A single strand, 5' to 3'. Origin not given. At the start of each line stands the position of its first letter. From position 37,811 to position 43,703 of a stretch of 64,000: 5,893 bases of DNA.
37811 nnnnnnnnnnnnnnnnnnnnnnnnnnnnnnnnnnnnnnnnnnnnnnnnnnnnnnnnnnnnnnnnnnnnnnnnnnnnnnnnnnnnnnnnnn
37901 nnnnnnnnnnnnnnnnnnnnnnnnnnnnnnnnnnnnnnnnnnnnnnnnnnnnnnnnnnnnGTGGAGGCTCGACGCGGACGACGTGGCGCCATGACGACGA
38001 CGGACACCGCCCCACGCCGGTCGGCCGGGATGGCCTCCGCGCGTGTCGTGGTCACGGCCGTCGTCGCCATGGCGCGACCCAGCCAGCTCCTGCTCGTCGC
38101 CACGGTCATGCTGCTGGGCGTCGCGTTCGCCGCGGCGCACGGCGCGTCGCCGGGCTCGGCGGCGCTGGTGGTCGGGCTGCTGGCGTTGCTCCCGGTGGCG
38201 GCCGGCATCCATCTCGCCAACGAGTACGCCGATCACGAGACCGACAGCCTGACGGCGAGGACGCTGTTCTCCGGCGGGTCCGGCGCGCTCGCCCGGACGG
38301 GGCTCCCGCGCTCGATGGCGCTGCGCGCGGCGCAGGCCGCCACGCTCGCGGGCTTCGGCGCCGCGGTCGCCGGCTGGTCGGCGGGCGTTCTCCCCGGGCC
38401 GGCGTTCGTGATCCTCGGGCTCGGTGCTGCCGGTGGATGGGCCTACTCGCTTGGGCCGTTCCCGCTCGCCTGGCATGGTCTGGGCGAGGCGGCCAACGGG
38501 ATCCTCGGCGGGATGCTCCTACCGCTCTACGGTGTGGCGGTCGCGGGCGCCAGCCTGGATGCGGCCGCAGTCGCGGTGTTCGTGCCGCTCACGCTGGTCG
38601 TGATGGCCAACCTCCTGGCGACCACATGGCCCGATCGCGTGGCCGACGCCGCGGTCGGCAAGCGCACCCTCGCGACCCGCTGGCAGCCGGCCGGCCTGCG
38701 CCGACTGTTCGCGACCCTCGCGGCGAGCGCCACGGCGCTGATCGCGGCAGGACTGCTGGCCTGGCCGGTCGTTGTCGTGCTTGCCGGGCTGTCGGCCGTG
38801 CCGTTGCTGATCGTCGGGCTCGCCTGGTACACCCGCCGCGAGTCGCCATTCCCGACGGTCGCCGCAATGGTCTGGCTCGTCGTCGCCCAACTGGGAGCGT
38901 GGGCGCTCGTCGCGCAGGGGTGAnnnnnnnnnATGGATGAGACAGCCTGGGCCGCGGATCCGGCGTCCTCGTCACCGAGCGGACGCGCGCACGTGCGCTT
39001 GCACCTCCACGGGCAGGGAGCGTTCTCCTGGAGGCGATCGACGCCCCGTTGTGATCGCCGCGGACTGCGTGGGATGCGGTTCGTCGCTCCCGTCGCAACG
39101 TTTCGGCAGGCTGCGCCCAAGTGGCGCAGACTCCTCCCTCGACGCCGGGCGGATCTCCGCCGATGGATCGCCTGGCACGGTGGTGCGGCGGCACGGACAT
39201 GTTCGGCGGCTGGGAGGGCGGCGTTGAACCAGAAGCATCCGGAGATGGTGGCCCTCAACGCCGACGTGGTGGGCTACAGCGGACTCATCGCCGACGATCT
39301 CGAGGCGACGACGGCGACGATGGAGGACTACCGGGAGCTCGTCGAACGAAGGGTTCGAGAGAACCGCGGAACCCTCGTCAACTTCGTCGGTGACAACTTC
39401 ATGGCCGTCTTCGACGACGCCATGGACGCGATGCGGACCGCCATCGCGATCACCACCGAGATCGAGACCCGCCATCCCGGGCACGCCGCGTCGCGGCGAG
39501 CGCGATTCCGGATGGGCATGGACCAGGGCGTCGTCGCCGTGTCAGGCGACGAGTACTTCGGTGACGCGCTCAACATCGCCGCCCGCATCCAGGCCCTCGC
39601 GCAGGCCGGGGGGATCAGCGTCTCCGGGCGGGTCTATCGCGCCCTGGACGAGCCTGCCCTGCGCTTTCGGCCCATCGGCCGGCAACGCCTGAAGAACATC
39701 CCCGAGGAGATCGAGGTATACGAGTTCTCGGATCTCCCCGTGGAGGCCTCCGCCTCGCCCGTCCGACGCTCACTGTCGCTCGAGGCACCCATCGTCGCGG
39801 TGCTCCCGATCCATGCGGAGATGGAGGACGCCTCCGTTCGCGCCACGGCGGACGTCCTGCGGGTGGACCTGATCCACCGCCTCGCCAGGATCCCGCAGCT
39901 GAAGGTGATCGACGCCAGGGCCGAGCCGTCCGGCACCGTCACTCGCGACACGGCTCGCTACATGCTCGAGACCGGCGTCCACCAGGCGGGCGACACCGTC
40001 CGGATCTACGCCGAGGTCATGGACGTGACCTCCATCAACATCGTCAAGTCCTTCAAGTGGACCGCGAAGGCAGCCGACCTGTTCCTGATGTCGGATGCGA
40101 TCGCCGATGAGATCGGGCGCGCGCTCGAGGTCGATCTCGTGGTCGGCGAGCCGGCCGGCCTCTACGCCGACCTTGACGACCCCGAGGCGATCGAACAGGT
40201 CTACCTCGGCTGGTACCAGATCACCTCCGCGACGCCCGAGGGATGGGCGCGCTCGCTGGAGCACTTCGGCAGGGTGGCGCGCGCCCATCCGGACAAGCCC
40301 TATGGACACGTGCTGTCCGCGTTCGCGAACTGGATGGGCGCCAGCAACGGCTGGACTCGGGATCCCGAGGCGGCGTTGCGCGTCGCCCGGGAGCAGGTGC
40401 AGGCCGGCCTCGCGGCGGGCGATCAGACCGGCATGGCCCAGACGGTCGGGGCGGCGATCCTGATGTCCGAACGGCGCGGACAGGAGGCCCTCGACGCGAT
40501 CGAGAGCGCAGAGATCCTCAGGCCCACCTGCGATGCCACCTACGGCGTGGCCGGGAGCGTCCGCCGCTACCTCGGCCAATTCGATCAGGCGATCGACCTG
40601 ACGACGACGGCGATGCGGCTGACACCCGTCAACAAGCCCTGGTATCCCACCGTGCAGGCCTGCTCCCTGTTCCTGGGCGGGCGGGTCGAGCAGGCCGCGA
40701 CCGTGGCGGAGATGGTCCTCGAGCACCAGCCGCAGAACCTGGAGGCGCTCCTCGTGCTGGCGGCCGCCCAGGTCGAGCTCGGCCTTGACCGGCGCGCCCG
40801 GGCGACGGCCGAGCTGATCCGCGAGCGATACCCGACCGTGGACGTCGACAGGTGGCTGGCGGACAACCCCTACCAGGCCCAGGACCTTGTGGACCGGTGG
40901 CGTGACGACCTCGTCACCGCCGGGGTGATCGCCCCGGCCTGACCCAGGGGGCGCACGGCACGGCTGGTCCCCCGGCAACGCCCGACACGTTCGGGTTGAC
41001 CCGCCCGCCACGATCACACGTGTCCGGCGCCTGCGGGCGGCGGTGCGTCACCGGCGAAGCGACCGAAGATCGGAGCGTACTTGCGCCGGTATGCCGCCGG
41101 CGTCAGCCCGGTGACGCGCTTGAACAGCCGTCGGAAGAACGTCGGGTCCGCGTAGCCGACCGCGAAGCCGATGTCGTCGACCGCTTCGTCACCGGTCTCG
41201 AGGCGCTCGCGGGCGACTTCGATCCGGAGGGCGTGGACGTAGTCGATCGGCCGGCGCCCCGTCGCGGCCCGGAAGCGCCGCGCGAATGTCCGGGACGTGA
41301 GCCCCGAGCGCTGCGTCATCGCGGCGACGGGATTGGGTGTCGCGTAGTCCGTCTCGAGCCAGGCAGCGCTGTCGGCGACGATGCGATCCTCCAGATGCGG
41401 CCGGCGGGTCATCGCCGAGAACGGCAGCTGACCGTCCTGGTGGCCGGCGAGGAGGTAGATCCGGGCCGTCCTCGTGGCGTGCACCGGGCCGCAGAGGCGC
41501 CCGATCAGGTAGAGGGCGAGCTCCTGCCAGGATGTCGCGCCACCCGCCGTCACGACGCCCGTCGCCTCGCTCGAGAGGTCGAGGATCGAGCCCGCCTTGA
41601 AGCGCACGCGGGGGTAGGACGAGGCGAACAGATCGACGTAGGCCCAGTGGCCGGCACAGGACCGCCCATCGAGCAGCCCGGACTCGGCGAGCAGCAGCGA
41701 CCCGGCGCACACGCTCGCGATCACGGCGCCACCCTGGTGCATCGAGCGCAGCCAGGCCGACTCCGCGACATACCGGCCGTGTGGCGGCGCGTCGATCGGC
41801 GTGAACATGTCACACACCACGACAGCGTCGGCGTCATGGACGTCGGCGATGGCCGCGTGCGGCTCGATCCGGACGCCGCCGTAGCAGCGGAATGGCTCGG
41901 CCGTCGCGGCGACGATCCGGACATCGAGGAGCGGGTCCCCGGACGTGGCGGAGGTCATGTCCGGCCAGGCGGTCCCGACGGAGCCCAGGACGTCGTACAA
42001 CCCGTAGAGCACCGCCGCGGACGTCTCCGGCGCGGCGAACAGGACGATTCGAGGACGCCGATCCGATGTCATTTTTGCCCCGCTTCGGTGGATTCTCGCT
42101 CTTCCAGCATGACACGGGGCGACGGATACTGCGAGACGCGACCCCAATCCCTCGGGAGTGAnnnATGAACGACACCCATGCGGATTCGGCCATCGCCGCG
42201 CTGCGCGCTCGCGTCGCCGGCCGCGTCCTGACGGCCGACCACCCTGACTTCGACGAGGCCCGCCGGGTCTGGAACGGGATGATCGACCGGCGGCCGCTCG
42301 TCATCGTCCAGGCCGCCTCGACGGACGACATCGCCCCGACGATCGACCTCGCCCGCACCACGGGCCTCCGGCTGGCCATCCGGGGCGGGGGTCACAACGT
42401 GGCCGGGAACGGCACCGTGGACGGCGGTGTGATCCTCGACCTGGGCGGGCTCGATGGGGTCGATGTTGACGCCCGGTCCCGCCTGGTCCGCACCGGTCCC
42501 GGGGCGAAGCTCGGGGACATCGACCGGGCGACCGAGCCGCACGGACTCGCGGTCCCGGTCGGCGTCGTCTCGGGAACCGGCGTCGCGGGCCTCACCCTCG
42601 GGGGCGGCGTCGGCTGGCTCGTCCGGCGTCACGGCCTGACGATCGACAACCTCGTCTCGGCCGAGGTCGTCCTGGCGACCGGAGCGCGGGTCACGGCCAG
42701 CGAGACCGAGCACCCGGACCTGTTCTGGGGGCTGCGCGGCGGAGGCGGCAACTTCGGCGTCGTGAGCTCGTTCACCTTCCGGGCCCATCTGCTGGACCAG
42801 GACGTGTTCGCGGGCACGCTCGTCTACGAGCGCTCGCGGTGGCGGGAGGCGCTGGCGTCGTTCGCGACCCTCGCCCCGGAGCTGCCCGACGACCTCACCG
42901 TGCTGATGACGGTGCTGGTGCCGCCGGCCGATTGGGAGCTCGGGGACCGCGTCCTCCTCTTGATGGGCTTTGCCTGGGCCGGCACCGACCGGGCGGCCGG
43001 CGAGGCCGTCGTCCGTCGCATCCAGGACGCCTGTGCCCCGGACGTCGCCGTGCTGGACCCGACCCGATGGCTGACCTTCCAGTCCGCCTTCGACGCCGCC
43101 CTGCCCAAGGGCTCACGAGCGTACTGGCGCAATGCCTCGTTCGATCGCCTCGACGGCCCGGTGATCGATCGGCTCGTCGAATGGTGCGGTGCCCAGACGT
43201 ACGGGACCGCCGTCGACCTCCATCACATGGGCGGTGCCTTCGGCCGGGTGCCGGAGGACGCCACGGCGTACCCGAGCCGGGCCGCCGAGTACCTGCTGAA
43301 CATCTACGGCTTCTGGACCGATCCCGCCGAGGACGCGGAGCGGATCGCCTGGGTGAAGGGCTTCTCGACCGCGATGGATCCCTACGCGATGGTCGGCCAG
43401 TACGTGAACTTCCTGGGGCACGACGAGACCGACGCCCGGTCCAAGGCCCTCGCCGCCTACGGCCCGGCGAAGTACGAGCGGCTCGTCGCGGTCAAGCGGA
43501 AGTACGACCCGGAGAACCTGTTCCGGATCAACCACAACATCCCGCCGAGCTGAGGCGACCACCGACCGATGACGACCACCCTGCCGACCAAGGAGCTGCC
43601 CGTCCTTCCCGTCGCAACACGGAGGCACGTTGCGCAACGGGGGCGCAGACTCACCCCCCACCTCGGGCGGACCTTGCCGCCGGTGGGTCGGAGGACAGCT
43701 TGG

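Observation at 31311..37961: Two nearly identical 820-bp direct repeats (each a complete DM13 gene) bracket a 5-kb patchwork segment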

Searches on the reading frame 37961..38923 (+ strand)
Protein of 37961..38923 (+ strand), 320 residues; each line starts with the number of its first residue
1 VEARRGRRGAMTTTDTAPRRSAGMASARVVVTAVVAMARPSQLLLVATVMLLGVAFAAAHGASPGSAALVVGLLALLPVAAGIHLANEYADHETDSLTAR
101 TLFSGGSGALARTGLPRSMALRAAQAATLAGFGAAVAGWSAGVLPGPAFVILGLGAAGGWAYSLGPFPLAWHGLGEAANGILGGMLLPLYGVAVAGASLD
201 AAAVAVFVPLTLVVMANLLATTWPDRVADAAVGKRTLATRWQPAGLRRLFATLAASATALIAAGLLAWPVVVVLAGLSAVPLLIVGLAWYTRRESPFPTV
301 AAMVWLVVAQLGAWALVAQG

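Call 5: search_protein_families(library=pfam, proteins=[window:37961-38923:+], max_evalue=0.01)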
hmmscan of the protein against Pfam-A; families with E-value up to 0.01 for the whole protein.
window:37961-38923:+ (320 aa): 1 family
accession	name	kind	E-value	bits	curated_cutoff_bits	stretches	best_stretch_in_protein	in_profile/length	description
PF01040.23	UbiA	-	3.3e-18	66.3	34.2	1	51-295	6-239/250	UbiA prenyltransferase family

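Call 18: find_encoding_contigs(protein=window:37961-38923:+, flank=10000, max_places=10)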
Protein window:37961-38923:+ (320 aa): no gene with exactly this product is on record in the collection.

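Call 19: find_encoding_contigs(protein=window:37991-38923:+, flank=10000, max_places=10)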
Protein window:37991-38923:+ (310 aa): 1 contig read that carries it; 1 place shown.
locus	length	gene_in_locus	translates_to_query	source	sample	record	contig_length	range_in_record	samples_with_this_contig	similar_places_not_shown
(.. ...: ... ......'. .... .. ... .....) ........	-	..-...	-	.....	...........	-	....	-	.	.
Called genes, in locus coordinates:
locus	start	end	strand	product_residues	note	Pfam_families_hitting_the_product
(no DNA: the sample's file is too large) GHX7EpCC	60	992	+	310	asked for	PF01040:UbiA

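Call 25: find_homologous_proteins(query=window:37991-38920:+, max_evalue=1e-30)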
Query window:37991-38920:+ (310 aa): 497 proteins with E <= 1e-30 among 8000 candidates; the best 120 are listed.
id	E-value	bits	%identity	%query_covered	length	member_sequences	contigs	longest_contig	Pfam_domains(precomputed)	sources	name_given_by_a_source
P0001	4.5e-180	616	100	100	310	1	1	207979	PF01040.24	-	-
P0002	4.9e-148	510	82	100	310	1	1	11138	PF01040.24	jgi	jgi:1,4-dihydroxy-2-naphthoate octaprenyltransferase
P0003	3.1e-144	498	81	100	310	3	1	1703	PF01040.24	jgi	jgi:1,4-dihydroxy-2-naphthoate octaprenyltransferase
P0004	1.5e-140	486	83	91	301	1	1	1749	PF01040.24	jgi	jgi:1,4-dihydroxy-2-naphthoate octaprenyltransferase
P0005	4.6e-138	478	82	95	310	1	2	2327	PF01040.24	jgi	jgi:1,4-dihydroxy-2-naphthoate polyprenyltransferase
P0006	3.3e-137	475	80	96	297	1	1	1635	PF01040.24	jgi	jgi:1,4-dihydroxy-2-naphthoate octaprenyltransferase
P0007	3.2e-130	452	82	91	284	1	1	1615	PF01040.24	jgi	jgi:1,4-dihydroxy-2-naphthoate octaprenyltransferase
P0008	1.5e-116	407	69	100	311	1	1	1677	PF01040.24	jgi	jgi:1,4-dihydroxy-2-naphthoate octaprenyltransferase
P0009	2.4e-116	406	73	91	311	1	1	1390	PF01040.24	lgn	-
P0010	3.9e-116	406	73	94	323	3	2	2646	PF01040.24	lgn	-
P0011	1.1e-115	404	73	91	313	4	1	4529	PF01040.24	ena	-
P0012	1.1e-115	404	72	97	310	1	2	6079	PF01040.24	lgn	-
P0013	4.1e-115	402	69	94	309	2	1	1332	PF01040.24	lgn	-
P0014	2.0e-114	400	70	99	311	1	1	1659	PF01040.24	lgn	-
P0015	5.4e-114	399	74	91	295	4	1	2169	PF01040.24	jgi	jgi:1,4-dihydroxy-2-naphthoate octaprenyltransferase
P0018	1.2e-108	381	70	93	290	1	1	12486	PF01040.24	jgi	jgi:1,4-dihydroxy-2-naphthoate octaprenyltransferase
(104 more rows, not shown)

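Call 26: find_encoding_contigs(protein=P0002, flank=10000, max_places=4)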
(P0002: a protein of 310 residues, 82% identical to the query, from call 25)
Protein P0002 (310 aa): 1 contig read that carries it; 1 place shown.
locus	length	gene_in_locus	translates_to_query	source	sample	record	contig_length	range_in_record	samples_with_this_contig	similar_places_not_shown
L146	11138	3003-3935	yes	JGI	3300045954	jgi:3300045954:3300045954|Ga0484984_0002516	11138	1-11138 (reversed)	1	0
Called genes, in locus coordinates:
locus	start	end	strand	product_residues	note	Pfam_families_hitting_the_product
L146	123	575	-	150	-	-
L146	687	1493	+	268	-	PF03853:YjeF_N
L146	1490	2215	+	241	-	PF00027:cNMP_binding, PF13545:HTH_Crp_2, PF00325:Crp (weak)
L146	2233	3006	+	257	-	PF04784:DUF547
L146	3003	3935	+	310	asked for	PF01040:UbiA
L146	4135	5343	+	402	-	PF10851:DUF2652, PF08327:AHSA1 (weak), PF10604:Polyketide_cyc2 (faint)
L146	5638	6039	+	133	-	-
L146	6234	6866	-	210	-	PF00440:TetR_N, PF13977:TetR_C_6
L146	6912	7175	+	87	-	-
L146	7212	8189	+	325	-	PF00005:ABC_tran, PF13304:AAA_21 (weak)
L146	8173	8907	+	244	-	PF01061:ABC2_membrane, PF12698:ABC2_membrane_3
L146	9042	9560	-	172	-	-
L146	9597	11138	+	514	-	?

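Call 27: find_encoding_contigs(protein=P0018, flank=10000, max_places=4)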
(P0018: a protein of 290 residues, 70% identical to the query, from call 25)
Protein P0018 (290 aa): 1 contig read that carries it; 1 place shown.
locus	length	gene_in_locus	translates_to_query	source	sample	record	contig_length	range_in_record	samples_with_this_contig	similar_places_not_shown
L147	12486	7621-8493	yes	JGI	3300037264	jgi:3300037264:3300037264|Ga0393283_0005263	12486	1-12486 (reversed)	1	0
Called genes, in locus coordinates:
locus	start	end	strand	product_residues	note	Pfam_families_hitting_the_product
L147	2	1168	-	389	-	?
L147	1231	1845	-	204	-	PF07920:DUF1684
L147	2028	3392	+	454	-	PF01134:GIDA (faint), PF01494:FAD_binding_3 (faint), PF01946:Thi4 (faint), PF03486:HI0933_like (faint), PF07992:Pyr_redox_2, PF12831:FAD_oxidored (faint), PF00070:Pyr_redox, PF02852:Pyr_redox_dim, +2 more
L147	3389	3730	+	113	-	PF02583:Trns_repr_metal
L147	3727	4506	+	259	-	PF03853:YjeF_N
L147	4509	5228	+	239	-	PF00027:cNMP_binding, PF13545:HTH_Crp_2, PF00325:Crp (weak)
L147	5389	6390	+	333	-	PF04069:OpuAC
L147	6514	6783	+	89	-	PF02148:zf-UBP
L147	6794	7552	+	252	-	PF04784:DUF547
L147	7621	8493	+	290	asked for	PF01040:UbiA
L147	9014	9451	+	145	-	PF10604:Polyketide_cyc2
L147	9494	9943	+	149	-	PF10604:Polyketide_cyc2, PF03364:Polyketide_cyc (weak)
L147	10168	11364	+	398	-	PF10851:DUF2652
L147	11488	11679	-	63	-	PF00196:GerE (weak)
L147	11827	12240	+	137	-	PF10604:Polyketide_cyc2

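Call 53: search_protein_families(library=ncbifam, proteins=[window:37991-38923:+], max_evalue=0.001)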
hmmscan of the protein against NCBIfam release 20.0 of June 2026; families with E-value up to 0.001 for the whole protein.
window:37991-38923:+ (310 aa): 7 families
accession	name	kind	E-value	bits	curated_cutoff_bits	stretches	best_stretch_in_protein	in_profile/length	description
NF004749.0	PRK06080.1-1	equivalog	3.2e-13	49.5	277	1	22-294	20-288/311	1,4-dihydroxy-2-naphthoate polyprenyltransferase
NF004751.0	PRK06080.1-3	equivalog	1.1e-12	48.2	264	1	22-276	11-258/296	1,4-dihydroxy-2-naphthoate polyprenyltransferase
NF004753.0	PRK06080.1-5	equivalog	2.5e-12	46.6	555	1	59-293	53-285/312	1,4-dihydroxy-2-naphthoate polyprenyltransferase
TIGR00751.1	menA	equivalog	6.2e-05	22.6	102.15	1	29-283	1-256/284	1,4-dihydroxy-2-naphthoate octaprenyltransferase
NF009926.0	PRK13387.1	equivalog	9.8e-05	21.6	316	1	26-194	8-172/317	1,4-dihydroxy-2-naphthoate polyprenyltransferase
TIGR02235.1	menA_cyano-plnt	equivalog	0.00016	21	225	1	40-269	18-243/285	2-carboxy-1,4-naphthoquinone phytyltransferase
NF004752.0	PRK06080.1-4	subfamily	0.00024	20.8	289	1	40-229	22-214/300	1,4-dihydroxy-2-naphthoate polyprenyltransferase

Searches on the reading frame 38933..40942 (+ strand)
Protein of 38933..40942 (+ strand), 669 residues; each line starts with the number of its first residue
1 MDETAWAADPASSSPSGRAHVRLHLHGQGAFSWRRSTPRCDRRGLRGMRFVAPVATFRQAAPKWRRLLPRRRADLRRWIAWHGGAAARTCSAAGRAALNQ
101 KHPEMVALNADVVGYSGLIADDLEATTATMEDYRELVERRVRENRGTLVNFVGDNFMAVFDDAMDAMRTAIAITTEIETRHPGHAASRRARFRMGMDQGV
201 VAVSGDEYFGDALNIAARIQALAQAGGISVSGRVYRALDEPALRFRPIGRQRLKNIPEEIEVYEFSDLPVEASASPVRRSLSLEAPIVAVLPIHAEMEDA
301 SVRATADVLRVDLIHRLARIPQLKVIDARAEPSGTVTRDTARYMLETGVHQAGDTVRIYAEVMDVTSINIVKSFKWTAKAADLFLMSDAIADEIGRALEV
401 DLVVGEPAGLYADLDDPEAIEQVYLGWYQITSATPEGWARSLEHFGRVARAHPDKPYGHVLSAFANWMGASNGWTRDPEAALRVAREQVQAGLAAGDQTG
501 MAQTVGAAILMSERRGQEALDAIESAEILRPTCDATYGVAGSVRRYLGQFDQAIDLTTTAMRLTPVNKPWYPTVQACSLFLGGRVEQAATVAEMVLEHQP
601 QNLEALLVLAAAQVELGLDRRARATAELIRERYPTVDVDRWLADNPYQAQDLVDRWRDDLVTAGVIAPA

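Call 31: search_protein_families(library=pfam, proteins=[window:38933-40942:+], max_evalue=0.001)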
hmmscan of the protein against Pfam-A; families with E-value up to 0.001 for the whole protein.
window:38933-40942:+ (669 aa): 4 families
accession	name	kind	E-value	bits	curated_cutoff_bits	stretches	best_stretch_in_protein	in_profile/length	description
PF00211.25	Guanylate_cyc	-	6.2e-09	36.1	21.9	1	101-263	5-179/183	Adenylate and Guanylate cyclase catalytic domain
PF14559.12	TPR_19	-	3.1e-06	27.9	25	1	583-635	5-57/68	Tetratricopeptide repeat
PF13174.12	TPR_6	-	2.8e-05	24.9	26.3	0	604-635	1-32/33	Tetratricopeptide repeat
PF07719.23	TPR_2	-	0.00058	20.2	27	0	541-565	8-32/34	Tetratricopeptide repeat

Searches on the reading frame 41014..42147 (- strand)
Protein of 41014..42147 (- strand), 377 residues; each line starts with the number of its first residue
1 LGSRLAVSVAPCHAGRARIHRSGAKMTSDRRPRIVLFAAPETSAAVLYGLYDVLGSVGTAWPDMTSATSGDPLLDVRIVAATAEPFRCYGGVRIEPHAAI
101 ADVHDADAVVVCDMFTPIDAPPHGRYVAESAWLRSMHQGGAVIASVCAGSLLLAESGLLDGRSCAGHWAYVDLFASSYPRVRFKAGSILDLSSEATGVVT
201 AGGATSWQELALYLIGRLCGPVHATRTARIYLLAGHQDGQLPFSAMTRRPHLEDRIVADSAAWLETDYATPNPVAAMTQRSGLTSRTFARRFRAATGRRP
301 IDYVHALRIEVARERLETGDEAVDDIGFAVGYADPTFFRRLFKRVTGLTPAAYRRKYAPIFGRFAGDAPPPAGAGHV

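Call 31: search_protein_families(library=pfam, proteins=[window:41014-42147:-], max_evalue=0.001)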
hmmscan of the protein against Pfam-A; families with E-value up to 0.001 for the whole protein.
window:41014-42147:- (377 aa): 3 families
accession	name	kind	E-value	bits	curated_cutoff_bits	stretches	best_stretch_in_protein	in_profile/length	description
PF12833.13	HTH_18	-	1.3e-21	77.1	33.6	1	279-356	3-80/80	Helix-turn-helix domain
PF00165.29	HTH_AraC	-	3.7e-12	46.5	26.6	1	317-355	2-42/42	Bacterial regulatory helix-turn-helix proteins, AraC family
PF01965.30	DJ-1_PfpI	-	6.6e-11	42.7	26.6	1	75-174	29-128/165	DJ-1/PfpI family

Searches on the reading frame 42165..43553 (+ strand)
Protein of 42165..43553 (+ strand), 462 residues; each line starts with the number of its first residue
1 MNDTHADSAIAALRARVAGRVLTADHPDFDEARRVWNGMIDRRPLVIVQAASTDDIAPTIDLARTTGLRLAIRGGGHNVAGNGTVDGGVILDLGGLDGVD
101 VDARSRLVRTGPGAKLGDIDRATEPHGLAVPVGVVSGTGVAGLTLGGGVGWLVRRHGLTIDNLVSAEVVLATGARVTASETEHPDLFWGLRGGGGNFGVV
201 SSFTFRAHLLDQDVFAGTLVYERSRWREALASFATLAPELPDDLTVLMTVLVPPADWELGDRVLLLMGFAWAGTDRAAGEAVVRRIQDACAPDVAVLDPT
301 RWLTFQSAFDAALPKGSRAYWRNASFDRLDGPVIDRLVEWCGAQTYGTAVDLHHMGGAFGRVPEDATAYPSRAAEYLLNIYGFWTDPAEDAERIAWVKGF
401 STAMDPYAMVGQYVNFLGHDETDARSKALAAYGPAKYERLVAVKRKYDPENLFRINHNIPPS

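Call 31: search_protein_families(library=pfam, proteins=[window:42165-43553:+], max_evalue=0.001)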
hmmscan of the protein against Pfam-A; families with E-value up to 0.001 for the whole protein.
window:42165-43553:+ (462 aa): 2 families
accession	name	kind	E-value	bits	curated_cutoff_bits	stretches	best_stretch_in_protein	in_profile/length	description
PF01565.28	FAD_binding_4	-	2.5e-28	99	26.4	1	44-178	1-138/139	FAD binding domain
PF08031.17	BBE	-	9.6e-12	45.2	20.6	1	413-460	2-45/45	Berberine and berberine like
